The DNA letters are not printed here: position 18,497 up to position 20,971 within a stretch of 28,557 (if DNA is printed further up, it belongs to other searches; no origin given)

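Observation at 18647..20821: Novel tandem Cys3His-module protein sandwiched between two Ser/Thr kinase genes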

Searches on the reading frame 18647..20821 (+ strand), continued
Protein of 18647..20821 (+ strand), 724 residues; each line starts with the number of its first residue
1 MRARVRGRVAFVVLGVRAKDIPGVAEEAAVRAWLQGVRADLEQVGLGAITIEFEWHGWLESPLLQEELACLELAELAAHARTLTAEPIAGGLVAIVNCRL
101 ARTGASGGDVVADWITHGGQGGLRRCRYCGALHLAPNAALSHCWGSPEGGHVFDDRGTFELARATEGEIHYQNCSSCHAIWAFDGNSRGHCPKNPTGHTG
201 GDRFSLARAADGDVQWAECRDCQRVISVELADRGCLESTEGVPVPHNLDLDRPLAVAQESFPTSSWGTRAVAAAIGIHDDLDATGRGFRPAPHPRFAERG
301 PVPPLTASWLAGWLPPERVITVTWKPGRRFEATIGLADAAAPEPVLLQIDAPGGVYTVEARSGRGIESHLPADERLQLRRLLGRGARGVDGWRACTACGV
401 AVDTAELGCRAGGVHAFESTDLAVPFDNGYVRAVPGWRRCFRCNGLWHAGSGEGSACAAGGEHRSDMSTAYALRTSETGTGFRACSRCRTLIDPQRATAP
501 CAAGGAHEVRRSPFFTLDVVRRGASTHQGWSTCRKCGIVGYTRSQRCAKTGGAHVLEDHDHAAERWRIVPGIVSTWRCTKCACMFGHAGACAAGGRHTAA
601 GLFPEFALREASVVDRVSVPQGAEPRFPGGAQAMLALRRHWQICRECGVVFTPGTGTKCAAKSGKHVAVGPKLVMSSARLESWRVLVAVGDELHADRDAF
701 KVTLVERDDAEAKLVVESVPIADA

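Call 31: find_related_loci(query=A1, collection=genome_contigs, flank=10000)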
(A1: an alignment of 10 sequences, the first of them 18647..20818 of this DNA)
Query A1 (724 aa) in genome_contigs; peptide patterns used: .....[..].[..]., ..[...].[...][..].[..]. (x = any residue, [..] = any of these).
208 stretches matched a pattern; 3 encode a relative of the query (tblastn E <= 1e-3); 3 distinct loci.
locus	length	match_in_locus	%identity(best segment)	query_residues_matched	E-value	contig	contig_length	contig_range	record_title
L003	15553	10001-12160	69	1-723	0e+0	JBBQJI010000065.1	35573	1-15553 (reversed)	MAG: Nannocystales bacterium isolate Co_metawrap_738 Cmw_738_k141_22601839_length_35573_cov_28.9819, whole genome shotgu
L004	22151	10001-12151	68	1-717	0e+0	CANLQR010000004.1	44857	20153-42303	MAG: Deltaproteobacteria bacterium isolate ZH-15may19-289 genome assembly, contig: ZH-15May19-c1462, whole genome shotgu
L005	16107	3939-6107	94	1-723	0e+0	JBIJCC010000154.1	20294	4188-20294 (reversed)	MAG: Nannocystaceae bacterium isolate ME2006-08-18D11_3300042945_group2_bin121 Rohwer_bin1479_scaffold_2291_c1, whole ge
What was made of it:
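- Synteny comes from a single family (Nannocystaceae/Nannocystales MAGs, call 31) and could reflect shared descent.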

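Call 76: search_protein_families(library=padloc, proteins=[window:18647-20818:+], max_evalue=0.001)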
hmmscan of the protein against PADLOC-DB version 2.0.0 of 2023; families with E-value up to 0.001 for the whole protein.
window:18647-20818:+ (724 aa): 0 families

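Call 83: search_protein_families(library=pfam, alignment_id=A6, max_evalue=0.00001)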
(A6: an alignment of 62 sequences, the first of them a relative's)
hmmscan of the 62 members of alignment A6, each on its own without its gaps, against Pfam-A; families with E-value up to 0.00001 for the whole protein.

A. member 1, P0013 (1402 aa): 1 family
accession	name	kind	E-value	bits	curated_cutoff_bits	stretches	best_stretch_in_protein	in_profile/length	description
PF25813.1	zf_VAL1_N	-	1.1e-07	32.1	27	0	348-365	5-22/50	VAL1-like, N-terminal zinc finger domain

B. families by the number of members that match (of 62 scanned): 13 families
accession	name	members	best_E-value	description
PF01551.29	Peptidase_M23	13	1.9e-20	Peptidase family M23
PF00045.24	Hemopexin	1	4.2e-38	Hemopexin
PF00264.25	Tyrosinase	1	2.2e-22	Common central domain of tyrosinase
PF09286.16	Pro-kuma_activ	1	1.2e-19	Pro-kumamolisin, activation domain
PF03945.19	Endotoxin_N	1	1.4e-18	delta endotoxin, N-terminal domain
PF13385.13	Laminin_G_3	1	2.8e-15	Concanavalin A-like lectin/glucanases superfamily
PF08310.17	LGFP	1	3.8e-14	LGFP repeat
PF25490.1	DUF7910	1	8.8e-13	Domain of unknown function (DUF7910)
PF13810.12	DUF4185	1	1.5e-11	Domain of unknown function (DUF4185)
PF07705.17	CARDB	1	2.2e-09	CARDB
PF12385.14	Peptidase_C70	1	3.7e-08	Papain-like cysteine protease AvrRpt2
PF25813.1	zf_VAL1_N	1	1.1e-07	VAL1-like, N-terminal zinc finger domain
PF13240.11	Zn_Ribbon_1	1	9.3e-07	zinc-ribbon domain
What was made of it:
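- The same modules occur in hundreds of hydrolase and toxin fusions, where a structural role is the simpler reading (call 83).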

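Call 87: find_encoding_contigs(protein=P0006, flank=7000, max_places=2)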
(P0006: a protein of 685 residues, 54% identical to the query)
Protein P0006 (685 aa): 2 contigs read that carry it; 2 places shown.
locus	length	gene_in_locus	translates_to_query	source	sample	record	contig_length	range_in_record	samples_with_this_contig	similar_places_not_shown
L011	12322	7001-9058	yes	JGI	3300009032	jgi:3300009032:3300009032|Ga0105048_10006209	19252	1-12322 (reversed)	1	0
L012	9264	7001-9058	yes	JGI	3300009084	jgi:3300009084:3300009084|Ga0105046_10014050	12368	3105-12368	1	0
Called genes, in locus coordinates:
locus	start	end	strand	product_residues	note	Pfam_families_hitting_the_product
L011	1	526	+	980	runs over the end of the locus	PF00069:Pkinase, PF07714:PK_Tyr_Ser-Thr, PF13424:TPR_12, PF24885:TPR_NPHP3, PF13424:TPR_12, PF13424:TPR_12, PF13424:TPR_12, PF13424:TPR_12, +6 more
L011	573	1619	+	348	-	PF01112:Asparaginase_2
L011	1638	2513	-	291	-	-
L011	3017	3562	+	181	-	-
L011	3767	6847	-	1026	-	PF00069:Pkinase, PF07714:PK_Tyr_Ser-Thr, PF13424:TPR_12 (faint)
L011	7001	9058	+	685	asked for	-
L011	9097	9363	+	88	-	-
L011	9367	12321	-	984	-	?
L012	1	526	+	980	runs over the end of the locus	PF00069:Pkinase, PF07714:PK_Tyr_Ser-Thr, PF13424:TPR_12, PF24885:TPR_NPHP3, PF13424:TPR_12, PF13424:TPR_12, PF13424:TPR_12, PF13424:TPR_12, +6 more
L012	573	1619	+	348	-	PF01112:Asparaginase_2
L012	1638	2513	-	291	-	-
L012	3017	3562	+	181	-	-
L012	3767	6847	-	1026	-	PF00069:Pkinase, PF07714:PK_Tyr_Ser-Thr, PF13424:TPR_12 (faint)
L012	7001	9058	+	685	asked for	-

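Call 88: find_encoding_contigs(protein=P0007, flank=7000, max_places=2)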
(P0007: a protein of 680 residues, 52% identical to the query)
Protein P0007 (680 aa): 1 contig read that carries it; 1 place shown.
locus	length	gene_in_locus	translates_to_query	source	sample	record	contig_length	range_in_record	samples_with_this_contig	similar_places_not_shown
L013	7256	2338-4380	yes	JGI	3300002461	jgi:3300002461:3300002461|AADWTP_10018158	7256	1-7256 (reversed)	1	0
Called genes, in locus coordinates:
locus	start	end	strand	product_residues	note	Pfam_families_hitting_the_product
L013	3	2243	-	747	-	?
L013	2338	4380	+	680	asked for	-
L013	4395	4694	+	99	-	-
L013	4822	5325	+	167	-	-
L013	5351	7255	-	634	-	?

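Call 89: find_encoding_contigs(protein=P0008, flank=7000, max_places=3)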
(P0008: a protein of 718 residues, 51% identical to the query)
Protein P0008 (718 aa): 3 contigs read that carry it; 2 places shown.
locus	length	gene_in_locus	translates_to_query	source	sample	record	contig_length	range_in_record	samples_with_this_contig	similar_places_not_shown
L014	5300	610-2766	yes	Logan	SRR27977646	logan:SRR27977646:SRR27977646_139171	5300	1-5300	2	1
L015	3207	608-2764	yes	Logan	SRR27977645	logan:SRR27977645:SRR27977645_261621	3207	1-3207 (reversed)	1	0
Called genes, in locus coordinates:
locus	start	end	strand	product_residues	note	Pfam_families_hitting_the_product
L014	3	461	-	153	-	?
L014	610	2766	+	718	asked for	-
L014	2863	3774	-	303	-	-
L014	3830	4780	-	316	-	-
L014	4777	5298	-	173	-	?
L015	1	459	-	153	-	?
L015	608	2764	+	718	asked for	-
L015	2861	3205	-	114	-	?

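Call 90: find_encoding_contigs(protein=P0002, flank=7000, max_places=2)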
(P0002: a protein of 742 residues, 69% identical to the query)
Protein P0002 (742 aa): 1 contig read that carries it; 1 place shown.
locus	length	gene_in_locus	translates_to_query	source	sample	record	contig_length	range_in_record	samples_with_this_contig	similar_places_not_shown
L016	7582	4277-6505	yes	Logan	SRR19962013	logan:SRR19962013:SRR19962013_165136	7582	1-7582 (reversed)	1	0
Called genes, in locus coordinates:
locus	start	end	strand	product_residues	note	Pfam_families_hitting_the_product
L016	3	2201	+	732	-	?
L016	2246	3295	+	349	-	PF01112:Asparaginase_2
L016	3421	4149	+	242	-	-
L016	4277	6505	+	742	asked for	-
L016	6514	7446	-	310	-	-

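Call 94: list_cluster_members(proteins=[P0011, P0014, P0013, P0024, P0047, P0129, P0081, P0099, P0043, P0061])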
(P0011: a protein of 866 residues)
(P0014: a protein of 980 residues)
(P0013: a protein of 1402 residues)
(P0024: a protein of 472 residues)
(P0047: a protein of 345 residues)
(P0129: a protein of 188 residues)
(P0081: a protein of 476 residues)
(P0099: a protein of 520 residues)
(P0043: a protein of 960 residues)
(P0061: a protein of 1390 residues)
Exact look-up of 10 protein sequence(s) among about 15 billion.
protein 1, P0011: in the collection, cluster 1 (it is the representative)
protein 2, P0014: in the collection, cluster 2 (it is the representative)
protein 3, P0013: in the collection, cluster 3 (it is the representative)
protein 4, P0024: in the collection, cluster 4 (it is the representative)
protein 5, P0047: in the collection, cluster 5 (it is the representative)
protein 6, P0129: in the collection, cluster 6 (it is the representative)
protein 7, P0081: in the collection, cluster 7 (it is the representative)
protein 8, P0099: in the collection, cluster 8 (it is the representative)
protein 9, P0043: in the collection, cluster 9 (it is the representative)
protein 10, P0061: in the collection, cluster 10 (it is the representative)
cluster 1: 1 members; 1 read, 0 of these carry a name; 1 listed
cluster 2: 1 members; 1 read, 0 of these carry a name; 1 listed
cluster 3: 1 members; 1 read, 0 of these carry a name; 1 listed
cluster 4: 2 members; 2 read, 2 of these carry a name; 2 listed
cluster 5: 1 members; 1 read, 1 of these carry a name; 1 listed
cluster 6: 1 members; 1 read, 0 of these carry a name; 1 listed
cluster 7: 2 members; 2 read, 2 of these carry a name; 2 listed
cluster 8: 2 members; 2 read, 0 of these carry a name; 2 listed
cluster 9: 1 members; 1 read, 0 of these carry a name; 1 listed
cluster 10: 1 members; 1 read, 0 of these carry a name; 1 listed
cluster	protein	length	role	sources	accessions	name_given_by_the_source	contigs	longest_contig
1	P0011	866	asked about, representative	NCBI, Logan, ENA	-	-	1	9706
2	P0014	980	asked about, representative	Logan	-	-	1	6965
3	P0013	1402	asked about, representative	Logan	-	-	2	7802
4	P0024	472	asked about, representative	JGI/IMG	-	hypothetical protein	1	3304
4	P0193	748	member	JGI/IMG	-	hypothetical protein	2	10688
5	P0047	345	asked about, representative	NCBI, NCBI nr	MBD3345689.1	MAG: hypothetical protein GF401_11570 [Chitinivibrionales bacterium] | hypothetical protein [Chitinivibrionales bacterium]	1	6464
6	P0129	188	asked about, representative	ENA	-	-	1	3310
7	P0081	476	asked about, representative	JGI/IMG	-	hypothetical protein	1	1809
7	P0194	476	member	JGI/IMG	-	hypothetical protein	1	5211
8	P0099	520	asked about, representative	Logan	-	-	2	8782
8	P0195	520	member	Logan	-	-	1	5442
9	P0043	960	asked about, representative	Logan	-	-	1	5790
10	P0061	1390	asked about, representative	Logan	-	-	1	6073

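Call 95: search_dna_similar(query=P0129, collection=phages, mode=protein, max_evalue=0.001, max_rows=15)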
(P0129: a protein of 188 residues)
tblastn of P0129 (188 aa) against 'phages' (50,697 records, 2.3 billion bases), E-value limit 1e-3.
No match.
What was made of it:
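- On Known anti-phage defence proteins (PADLOC): No relatives in 50,697 phage records (call 95).
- Tried and rejected: The idea that the domain is a phage-lysin cell-wall-binding domain was dropped, because there are no phage hits (call 95).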

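Call 96: search_dna_similar(query=P0129, collection=plasmids, mode=protein, max_evalue=0.001, max_rows=20)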
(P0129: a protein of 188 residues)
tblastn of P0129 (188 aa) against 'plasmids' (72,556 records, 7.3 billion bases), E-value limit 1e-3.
Records with a match: 6; places in all: 10; records where one place covers at least 80% of the query: 0.
Best place of each record, by identity: <60% 6.
By first word of the organism name: Bacillus 3; Paraburkholderia 1; Spirosoma 1; Streptomyces 1.
By predicted mobility (MOB-suite, as given by PLSDB): non-mobilizable 6.
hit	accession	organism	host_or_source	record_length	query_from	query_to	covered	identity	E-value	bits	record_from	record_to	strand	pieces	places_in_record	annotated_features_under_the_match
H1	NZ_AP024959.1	Paraburkholderia terrae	-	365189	44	187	77%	52.1%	6e-39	147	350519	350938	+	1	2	hypothetical protein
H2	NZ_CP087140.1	Spirosoma sp. KNUC1025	Brassica napus,single cell,rhizosphere ...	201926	46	186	75%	46.6%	4e-31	180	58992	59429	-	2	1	matrixin family metalloprotease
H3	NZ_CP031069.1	Bacillus sp. JAS24-2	cell culture,soil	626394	47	178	70%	49.6%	2e-29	120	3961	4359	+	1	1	hypothetical protein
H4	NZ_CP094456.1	Bacillus sp. ZJS3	cell culture,biological soil crust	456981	47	185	74%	42.3%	7e-28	116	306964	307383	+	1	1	hypothetical protein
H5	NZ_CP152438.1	Bacillus sp. BR3(2024)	-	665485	40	175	72%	43.1%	8e-15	151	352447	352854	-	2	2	hypothetical protein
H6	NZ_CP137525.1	Streptomyces coeruleorubidus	cell culture,soil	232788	50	174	66%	34.3%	3e-14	77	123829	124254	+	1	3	hypothetical protein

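Call 97: get_annotated_region(hit=H2, flank=4000)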
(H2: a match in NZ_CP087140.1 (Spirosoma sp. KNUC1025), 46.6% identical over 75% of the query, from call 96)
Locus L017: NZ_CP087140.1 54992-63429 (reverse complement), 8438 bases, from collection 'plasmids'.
description: Spirosoma sp. KNUC1025 plasmid unnamed1, complete sequence
organism: Spirosoma sp. KNUC1025 (NCBI taxid 2894082)
taxonomy: Bacteria; Bacteroidota; Cytophagia; Cytophagales; Cytophagaceae; Spirosoma; Spirosoma sp. KNUC1025
host: -; source: Brassica napus,single cell,rhizosphere soil; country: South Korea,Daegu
typing (MOB-suite, as given by PLSDB): non-mobilizable
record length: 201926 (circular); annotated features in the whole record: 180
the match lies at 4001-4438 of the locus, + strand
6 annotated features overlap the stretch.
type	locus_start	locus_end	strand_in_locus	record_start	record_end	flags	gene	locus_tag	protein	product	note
CDS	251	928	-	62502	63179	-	-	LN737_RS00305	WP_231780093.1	TetR/AcrR family transcriptional regulator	-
CDS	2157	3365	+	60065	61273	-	-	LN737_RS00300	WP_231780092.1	GAF domain-containing sensor histidine kinase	-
CDS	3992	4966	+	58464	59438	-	-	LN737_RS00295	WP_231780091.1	matrixin family metalloprotease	GO:0006508 - proteolysis [Evidence IEA]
CDS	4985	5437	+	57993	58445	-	-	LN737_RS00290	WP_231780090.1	HEAT repeat domain-containing protein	-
CDS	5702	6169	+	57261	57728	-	-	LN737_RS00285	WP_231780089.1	Hsp20 family protein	-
CDS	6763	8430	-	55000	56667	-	-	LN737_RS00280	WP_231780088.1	ATP-binding protein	-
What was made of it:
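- Portable domain: fusions to Peptidase_M23 (13 of 62 proteins), Hemopexin, Tyrosinase, Pro-kumamolisin, Endotoxin_N, Laminin_G_3, LGFP, Peptidase_C70 and CARDB (call 83), and to matrixin (call 97).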

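Call 98: get_annotated_region(hit=H3, flank=4000)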
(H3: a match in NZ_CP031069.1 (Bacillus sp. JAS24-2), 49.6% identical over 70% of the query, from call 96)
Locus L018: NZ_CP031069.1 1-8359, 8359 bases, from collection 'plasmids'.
description: Bacillus sp. JAS24-2 plasmid pl626, complete sequence
organism: Bacillus sp. JAS24-2 (NCBI taxid 2217832)
taxonomy: Bacteria; Bacillota; Bacilli; Bacillales; Bacillaceae; Bacillus; Bacillus sp. JAS24-2
host: -; source: cell culture,soil; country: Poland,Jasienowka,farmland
typing (MOB-suite, as given by PLSDB): non-mobilizable; replicon rep_cluster_125,rep_cluster_459; mating-pair formation MPF_T
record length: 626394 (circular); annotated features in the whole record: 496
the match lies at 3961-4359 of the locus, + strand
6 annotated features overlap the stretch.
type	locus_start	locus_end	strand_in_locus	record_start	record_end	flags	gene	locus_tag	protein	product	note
CDS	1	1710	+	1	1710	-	-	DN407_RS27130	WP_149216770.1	hypothetical protein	-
CDS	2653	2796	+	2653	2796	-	-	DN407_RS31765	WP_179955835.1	hypothetical protein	-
CDS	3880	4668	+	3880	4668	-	-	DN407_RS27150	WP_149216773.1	hypothetical protein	-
CDS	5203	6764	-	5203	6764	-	-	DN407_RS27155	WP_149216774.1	IS3 family transposase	-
CDS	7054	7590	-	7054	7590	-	-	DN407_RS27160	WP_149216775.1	isoprenylcysteine carboxylmethyltransferase family protein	-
CDS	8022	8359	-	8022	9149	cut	-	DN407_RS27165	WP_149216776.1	hypothetical protein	-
